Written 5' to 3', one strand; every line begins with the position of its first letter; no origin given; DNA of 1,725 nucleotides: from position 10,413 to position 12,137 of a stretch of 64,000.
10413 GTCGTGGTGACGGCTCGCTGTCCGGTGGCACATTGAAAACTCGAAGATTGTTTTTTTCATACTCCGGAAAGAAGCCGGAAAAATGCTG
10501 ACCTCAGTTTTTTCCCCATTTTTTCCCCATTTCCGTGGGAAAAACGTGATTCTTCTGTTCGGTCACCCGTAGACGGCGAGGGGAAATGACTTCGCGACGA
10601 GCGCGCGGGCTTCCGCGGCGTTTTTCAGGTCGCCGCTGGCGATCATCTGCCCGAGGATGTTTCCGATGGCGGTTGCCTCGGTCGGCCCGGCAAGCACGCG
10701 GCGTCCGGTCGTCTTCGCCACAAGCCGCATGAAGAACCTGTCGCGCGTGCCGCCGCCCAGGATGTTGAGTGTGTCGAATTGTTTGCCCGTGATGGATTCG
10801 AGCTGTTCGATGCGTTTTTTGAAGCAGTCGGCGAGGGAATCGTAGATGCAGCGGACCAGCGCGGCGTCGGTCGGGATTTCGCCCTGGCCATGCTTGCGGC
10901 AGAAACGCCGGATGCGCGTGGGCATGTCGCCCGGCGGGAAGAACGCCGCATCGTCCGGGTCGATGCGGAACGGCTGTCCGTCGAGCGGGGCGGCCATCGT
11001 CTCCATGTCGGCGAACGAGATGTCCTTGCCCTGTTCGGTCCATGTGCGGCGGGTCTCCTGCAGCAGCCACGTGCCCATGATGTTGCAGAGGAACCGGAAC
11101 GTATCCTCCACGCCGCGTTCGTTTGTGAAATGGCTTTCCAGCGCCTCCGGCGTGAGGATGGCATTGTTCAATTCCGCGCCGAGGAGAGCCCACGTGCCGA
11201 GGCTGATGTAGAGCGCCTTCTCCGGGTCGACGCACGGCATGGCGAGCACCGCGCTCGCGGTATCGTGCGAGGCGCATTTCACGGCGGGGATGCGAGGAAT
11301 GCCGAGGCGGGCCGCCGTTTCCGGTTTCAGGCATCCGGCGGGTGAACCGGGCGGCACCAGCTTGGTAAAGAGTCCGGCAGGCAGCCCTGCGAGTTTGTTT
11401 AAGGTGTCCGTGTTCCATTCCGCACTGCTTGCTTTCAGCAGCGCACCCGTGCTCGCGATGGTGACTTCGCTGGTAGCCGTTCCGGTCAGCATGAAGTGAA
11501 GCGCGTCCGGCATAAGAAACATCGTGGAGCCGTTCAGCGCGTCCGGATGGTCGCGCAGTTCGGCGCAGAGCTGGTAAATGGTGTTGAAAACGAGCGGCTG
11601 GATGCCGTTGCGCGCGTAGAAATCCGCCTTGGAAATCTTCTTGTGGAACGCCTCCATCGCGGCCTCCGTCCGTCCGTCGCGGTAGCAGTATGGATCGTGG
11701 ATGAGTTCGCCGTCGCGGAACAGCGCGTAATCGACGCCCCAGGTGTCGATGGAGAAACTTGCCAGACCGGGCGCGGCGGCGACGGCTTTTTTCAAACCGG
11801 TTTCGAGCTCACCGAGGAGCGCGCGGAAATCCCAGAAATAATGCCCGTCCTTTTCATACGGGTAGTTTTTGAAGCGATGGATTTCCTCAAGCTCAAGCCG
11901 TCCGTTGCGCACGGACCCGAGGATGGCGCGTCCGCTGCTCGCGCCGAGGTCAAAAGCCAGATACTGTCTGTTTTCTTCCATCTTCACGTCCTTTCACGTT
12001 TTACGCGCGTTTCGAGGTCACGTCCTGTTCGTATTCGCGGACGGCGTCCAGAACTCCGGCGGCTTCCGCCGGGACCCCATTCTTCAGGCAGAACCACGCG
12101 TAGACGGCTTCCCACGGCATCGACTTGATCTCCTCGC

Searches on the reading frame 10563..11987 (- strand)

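Call 37: search_protein_families(library=pfam, proteins=[window:10563-11987:-], max_evalue=0.001)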
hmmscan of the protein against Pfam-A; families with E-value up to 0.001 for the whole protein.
window:10563-11987:- (474 aa): 2 families
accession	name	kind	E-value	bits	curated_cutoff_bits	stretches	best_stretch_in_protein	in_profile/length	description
PF02782.22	FGGY_C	-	1.3e-33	116.9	27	1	259-450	1-197/198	FGGY family of carbohydrate kinases, C-terminal domain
PF00370.27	FGGY_N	-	1.2e-19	71.4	28.8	1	9-248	2-244/245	FGGY family of carbohydrate kinases, N-terminal domain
